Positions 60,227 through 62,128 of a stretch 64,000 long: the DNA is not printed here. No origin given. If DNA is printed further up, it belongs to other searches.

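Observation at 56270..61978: Non-Sus outer-membrane uptake module: TonB-dependent receptor + DUF4876-like lipoprotein + DUF6850-like second barrel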

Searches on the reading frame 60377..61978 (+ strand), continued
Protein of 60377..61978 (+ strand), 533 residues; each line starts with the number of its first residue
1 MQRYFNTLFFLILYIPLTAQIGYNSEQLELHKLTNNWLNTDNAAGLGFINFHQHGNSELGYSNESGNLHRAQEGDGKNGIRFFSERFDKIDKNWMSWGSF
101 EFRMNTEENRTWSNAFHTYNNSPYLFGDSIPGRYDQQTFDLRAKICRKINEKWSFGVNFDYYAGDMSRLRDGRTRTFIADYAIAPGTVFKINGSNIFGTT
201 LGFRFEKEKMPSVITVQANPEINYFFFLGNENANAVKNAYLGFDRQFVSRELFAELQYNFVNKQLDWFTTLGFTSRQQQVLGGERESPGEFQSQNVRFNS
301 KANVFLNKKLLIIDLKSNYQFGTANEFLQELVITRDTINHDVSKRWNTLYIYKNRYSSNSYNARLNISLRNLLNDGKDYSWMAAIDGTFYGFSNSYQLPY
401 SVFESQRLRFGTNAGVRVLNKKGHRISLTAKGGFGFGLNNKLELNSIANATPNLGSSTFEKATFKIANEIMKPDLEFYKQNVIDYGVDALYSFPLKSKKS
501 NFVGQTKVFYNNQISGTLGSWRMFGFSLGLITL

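Call 48: find_encoding_contigs(protein=P0174, flank=9000, max_places=1)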
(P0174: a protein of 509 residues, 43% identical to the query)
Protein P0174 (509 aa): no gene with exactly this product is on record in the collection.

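Call 49: find_encoding_contigs(protein=P0196, flank=9000, max_places=2)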
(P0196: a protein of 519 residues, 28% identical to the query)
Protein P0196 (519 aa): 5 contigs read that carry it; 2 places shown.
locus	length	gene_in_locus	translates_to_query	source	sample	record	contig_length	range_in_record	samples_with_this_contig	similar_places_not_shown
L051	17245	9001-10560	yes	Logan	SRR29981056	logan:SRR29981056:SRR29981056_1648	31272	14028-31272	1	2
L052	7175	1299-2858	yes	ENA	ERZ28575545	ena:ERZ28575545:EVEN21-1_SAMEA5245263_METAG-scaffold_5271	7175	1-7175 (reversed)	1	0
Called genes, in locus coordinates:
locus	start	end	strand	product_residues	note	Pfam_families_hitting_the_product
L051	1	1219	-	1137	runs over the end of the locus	PF16344:FecR_C (faint), PF13620:CarboxypepD_reg, PF13715:CarbopepD_reg_2, PF07715:Plug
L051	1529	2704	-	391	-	PF04773:FecR, PF16344:FecR_C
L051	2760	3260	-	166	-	PF07374:DUF1492 (faint), PF04542:Sigma70_r2 (weak), PF08281:Sigma70_r4_2, PF04545:Sigma70_r4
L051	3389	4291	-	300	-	PF03190:Thioredox_DsbH, PF00085:Thioredoxin, PF13899:Thioredoxin_7, PF13098:Thioredoxin_2, PF03190:Thioredox_DsbH, PF00085:Thioredoxin, PF13098:Thioredoxin_2, PF13899:Thioredoxin_7, +1 more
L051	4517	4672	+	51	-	-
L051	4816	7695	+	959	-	PF13620:CarboxypepD_reg (weak), PF13715:CarbopepD_reg_2, PF07715:Plug, PF00593:TonB_dep_Rec_b-barrel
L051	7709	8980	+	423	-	PF16215:DUF4876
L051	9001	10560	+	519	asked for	PF21012:DUF6850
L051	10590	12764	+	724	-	-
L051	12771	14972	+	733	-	PF13646:HEAT_2 (weak)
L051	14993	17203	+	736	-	PF13646:HEAT_2 (faint)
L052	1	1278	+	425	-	?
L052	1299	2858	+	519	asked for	PF21012:DUF6850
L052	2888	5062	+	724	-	-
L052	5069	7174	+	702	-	?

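Call 50: find_encoding_contigs(protein=P0182, flank=9000, max_places=1)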
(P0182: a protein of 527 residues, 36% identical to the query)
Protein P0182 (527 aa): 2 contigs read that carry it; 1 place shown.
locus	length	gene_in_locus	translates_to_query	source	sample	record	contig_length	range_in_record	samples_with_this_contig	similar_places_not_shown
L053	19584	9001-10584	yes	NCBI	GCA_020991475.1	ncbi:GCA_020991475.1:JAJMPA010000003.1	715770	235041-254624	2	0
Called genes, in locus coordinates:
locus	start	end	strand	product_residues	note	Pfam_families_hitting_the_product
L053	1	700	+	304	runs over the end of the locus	PF00535:Glycos_transf_2, PF10111:Glyco_tranf_2_2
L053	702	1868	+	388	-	PF13641:Glyco_tranf_2_3, PF00535:Glycos_transf_2, PF13632:Glyco_trans_2_3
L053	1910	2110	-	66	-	-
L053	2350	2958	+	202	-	PF01569:PAP2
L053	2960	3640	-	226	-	PF00849:PseudoU_synth_2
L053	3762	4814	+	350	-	PF04773:FecR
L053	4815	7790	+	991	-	PF13620:CarboxypepD_reg, PF13715:CarbopepD_reg_2, PF07715:Plug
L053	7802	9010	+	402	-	PF13620:CarboxypepD_reg (weak), PF17210:SdrD_B (faint), PF16215:DUF4876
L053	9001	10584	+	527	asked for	PF21012:DUF6850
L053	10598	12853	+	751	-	PF13646:HEAT_2 (weak)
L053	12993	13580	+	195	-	PF04542:Sigma70_r2, PF04297:UPF0122 (weak), PF04545:Sigma70_r4 (weak), PF08281:Sigma70_r4_2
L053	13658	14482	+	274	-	-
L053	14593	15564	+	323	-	PF00389:2-Hacid_dh, PF02826:2-Hacid_dh_C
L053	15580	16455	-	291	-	PF00226:DnaJ, PF01556:DnaJ_C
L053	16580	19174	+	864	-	PF17900:Peptidase_M1_N, PF01433:Peptidase_M1, PF11838:ERAP1_C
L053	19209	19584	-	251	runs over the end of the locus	PF00072:Response_reg, PF04397:LytTR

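Call 51: search_protein_families(library=pfam, proteins=[L051:10590-12764:+, L051:12771-14972:+, L051:14993-17203:+, L053:10598-12853:+, L050:3814-6024:+], max_evalue=1)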
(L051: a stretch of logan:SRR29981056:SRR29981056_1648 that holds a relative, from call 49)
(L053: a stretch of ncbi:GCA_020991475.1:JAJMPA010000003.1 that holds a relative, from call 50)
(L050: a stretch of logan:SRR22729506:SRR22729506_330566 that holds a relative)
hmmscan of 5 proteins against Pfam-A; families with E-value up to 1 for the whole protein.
L051:10590-12764:+ (724 aa): 3 families
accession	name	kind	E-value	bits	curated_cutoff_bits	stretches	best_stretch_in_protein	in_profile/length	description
PF13646.12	HEAT_2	-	0.0014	19.3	27.7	1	472-553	4-86/88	HEAT repeats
PF24714.1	TOR1L1_N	-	0.19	11.5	43.3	1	37-68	14-45/281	TORTIFOLIA1 N-terminal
PF08587.17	UBA_2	-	0.44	11.1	23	0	255-268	15-28/45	Ubiquitin associated domain (UBA)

L051:12771-14972:+ (733 aa): 2 families
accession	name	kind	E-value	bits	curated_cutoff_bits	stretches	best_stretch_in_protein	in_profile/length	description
PF13646.12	HEAT_2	-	4.5e-12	46.5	27.7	2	476-559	4-86/88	HEAT repeats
PF03735.19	ENT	-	0.021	15.3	28.5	1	602-660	14-69/71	ENT domain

L051:14993-17203:+ (736 aa): 1 family
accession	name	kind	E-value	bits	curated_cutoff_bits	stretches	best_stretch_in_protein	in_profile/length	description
PF13646.12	HEAT_2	-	1.5e-08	35.2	27.7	3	519-574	11-66/88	HEAT repeats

L053:10598-12853:+ (751 aa): 2 families
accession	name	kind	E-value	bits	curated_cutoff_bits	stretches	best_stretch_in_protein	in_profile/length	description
PF13646.12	HEAT_2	-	2.7e-13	50.5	27.7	2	546-620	4-77/88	HEAT repeats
PF01866.22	Diphthamide_syn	-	0.078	12.8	33.2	1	26-89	193-256/302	Putative diphthamide synthesis protein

L050:3814-6024:+ (736 aa): 3 families
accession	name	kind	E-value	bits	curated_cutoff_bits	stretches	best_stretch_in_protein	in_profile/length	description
PF13646.12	HEAT_2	-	4e-09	37.1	27.7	2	514-592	10-87/88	HEAT repeats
PF16566.10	CREPT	-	0.014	16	29.3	1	577-660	46-127/147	Cell-cycle alteration and expression-elevated protein in tumour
PF04608.18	PgpA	-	0.019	15.3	28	1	244-278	91-123/141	Phosphatidylglycerophosphatase A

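Call 52: search_solved_structures(query=L053:10598-12853:+, max_evalue=1)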
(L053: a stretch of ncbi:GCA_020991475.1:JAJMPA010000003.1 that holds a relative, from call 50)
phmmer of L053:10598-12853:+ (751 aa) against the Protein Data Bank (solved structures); distinct sequences matched with E-value up to 1: 17.
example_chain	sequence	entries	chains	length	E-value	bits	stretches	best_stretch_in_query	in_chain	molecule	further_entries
9sah_A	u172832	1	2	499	5e-07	31.8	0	524-645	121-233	E4-NB2 synthetic fusion protein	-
4xl5_C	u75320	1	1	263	0.0021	19.8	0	527-627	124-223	bGFP-A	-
4zv6_A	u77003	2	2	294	0.006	18.3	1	501-615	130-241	AlphaRep-7 | alpha-Rep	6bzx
6ft5_A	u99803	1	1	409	0.0067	18.1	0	552-591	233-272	alphaRep A3_A3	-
6gwc_C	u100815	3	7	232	0.037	15.7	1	548-654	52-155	iE5 ALPHAREP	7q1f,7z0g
8aw4_A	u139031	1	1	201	0.044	15.4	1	497-614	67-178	ALPHAREP bB-E3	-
6gx7_E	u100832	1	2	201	0.052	15.2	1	498-610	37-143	iiiA5 ALPHAREP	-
3ltj_A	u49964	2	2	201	0.19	13.3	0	552-591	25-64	AlphaRep-4 | bA3-2: binder of A3 protein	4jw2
6izt_A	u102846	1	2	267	0.2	13.2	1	475-585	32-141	Outer membrane protein assembly factor BamA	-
9t1m_A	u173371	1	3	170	0.22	13.1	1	508-605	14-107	Alpha Rep E4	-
3ltm_A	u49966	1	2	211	0.22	13.1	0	523-612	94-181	Alpha-Rep4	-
6gwd_G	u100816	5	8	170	0.23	13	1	497-614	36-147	iiH5 ALPHAREP | iih5 Alpha Repeating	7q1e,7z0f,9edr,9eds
6g4j_B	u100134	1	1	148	0.25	12.9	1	535-614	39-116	alphaREP bE8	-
9rhz_A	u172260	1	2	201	0.55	11.8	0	523-610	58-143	ALPHAREP bE5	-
4jw3_C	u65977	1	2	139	0.71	11.4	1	509-612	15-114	Alpha-helical artificial proteins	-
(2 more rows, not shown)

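Call 65: search_solved_structures(query=L049:9673-11856:+, max_evalue=1e-10, show_alignments=2)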
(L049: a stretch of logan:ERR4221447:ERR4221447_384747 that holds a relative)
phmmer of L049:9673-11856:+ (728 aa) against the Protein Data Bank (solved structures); distinct sequences matched with E-value up to 1e-10: 11.
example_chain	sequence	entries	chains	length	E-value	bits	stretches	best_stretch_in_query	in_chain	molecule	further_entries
5jxf_A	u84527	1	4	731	8.4e-146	490.3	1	22-726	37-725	Asp/Glu-specific dipeptidyl-peptidase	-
4xzy_A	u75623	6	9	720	3.8e-111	375.8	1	9-725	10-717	Peptidase S46 | Asp/Glu-specific dipeptidyl-peptidase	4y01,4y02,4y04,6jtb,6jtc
5sdc_A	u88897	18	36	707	6.2e-109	368.4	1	22-726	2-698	Asp/Glu-specific dipeptidyl-peptidase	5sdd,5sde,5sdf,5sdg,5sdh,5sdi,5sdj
5jwg_A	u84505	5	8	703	8.7e-109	368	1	22-724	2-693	Asp/Glu-specific dipeptidyl-peptidase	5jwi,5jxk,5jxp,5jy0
5jwf_A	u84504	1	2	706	1.5e-108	367.1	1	22-726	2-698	Asp/Glu-specific dipeptidyl-peptidase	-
4y06_A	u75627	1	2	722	1.7e-89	304.2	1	18-726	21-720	Dipeptidyl aminopeptidase BII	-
3woj_A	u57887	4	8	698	2.9e-87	296.8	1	24-726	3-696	dipeptidyl aminopeptidase BII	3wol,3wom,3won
7dkb_A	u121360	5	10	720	4.3e-87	296.3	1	12-728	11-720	Dipeptidyl-peptidase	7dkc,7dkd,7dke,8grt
3woi_A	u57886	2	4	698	7.7e-87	295.4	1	24-726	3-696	dipeptidyl aminopeptidase BII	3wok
3woo_A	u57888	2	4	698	6.9e-86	292.3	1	24-726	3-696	dipeptidyl aminopeptidase BII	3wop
3woq_A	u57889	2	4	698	2.3e-84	287.2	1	24-726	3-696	dipeptidyl aminopeptidase BII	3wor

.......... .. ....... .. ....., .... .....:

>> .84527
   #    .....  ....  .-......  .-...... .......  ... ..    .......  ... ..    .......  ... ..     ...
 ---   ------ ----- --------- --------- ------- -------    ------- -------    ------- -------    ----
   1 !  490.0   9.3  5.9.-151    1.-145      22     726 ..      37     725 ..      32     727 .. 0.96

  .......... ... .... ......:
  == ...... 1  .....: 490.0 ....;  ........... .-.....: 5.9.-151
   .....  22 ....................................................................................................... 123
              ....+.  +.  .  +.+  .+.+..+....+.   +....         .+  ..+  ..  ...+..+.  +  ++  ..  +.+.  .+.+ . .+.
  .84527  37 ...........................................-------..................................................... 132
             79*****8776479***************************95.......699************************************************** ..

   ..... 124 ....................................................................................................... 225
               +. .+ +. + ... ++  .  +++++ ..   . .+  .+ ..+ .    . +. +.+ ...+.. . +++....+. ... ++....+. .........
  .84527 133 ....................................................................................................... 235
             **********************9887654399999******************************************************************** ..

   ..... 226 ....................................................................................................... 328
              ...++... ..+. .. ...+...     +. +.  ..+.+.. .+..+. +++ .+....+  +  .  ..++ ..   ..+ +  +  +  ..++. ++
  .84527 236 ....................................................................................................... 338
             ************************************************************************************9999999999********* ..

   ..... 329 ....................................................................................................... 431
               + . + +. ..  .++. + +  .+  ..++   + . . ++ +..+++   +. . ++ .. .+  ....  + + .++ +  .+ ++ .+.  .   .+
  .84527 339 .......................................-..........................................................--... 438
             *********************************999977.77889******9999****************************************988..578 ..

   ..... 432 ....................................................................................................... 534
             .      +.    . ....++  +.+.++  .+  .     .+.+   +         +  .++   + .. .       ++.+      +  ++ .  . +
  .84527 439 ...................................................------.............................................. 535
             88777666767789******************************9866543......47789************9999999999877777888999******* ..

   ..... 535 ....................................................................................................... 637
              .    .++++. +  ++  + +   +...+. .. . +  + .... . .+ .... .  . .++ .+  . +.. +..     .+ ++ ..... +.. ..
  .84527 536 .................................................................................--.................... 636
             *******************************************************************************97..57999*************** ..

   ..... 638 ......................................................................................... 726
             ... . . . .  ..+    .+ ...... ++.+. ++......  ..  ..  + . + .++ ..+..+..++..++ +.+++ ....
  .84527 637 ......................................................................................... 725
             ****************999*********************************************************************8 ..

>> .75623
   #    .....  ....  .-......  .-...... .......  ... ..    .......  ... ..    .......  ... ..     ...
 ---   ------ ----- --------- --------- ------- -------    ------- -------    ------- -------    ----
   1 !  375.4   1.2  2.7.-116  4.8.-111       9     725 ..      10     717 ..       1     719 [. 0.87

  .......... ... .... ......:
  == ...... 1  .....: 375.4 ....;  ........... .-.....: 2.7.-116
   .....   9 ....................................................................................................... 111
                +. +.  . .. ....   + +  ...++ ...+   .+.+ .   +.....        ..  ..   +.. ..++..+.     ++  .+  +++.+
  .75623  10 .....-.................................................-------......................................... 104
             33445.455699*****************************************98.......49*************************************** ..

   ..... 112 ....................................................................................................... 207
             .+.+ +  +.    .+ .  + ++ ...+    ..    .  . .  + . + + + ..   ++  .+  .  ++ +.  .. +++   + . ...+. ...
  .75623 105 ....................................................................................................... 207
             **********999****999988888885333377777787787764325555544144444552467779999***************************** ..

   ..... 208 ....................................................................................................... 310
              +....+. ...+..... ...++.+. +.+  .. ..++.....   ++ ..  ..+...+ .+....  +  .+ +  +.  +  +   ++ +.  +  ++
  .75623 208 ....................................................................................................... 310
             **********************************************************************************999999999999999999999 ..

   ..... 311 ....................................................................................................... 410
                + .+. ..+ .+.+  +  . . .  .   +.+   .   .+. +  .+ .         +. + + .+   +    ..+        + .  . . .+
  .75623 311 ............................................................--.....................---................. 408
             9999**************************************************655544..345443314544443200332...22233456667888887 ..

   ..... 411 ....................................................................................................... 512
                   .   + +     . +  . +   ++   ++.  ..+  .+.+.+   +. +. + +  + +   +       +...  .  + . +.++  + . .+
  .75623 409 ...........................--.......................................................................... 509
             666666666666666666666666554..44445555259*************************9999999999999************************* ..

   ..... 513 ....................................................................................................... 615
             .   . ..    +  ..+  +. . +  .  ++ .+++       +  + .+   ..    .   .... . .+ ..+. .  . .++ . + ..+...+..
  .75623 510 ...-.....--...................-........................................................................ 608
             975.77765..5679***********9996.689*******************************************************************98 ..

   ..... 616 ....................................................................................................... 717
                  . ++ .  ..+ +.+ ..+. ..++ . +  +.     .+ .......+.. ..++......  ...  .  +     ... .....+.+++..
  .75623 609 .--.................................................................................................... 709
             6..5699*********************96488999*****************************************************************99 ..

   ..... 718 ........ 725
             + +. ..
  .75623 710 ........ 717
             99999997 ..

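Call 74: search_protein_families(library=pfam, proteins=[L022:14020-15030:+, L022:15027-16211:+, L022:16211-17434:+, L022:17429-17887:-, L017:9691-11049:+, L017:12526-13431:+, L007:3-1052:+, L023:1339-3540:+], max_evalue=0.001)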
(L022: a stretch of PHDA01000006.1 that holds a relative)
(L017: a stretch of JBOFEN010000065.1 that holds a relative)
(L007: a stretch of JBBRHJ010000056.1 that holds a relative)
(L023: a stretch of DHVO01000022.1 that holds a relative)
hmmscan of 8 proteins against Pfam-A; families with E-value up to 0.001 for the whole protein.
L022:14020-15030:+ (337 aa): 1 family
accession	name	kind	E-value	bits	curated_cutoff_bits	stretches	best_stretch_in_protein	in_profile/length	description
PF01112.23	Asparaginase_2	-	2.2e-100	336.2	27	1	32-321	1-302/309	Asparaginase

L022:15027-16211:+ (395 aa): 1 family
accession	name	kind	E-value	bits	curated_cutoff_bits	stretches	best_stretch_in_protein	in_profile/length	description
PF00375.23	SDF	-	2e-86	290.9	27.9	1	13-388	1-386/387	Sodium:dicarboxylate symporter family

L022:16211-17434:+ (408 aa): 1 family
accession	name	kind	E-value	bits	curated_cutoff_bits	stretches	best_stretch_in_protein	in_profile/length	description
PF00375.23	SDF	-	3.9e-124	415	27.9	1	7-400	1-386/387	Sodium:dicarboxylate symporter family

L022:17429-17887:- (153 aa): 1 family
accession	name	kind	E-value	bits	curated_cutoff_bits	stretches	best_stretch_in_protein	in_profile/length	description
PF02446.23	Glyco_hydro_77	-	1.5e-22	80.6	25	1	2-125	347-461/465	4-alpha-glucanotransferase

L017:9691-11049:+ (453 aa): 1 family
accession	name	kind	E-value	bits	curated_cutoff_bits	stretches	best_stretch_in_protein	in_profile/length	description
PF00209.24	SNF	-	6.2e-62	210.4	27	2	154-449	181-481/524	Sodium:neurotransmitter symporter family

L017:12526-13431:+ (302 aa): 1 family
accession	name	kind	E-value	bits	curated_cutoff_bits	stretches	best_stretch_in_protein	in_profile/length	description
PF12836.13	HHH_3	-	3.1e-33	114.1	27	3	168-222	4-58/65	Helix-hairpin-helix motif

L007:3-1052:+ (350 aa): 2 families
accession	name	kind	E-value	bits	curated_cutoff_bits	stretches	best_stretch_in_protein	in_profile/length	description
PF13173.12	AAA_14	-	7.7e-22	78.1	27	1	7-102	34-129/129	AAA domain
PF13635.12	DUF4143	-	2e-12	47.6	28.1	1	149-294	2-156/160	Domain of unknown function (DUF4143)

L023:1339-3540:+ (734 aa): 3 families
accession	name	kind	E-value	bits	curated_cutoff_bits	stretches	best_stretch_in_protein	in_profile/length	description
PF12437.13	GSIII_N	-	5.2e-76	254.2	25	1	32-190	2-160/160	Glutamine synthetase type III N terminal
PF18318.6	Gln-synt_C-ter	-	1.4e-37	128.5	22.7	1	521-638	1-118/118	Glutamine synthetase C-terminal domain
PF00120.29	Gln-synt_C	-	4.2e-20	72.5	24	1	211-366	19-170/344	Glutamine synthetase, catalytic domain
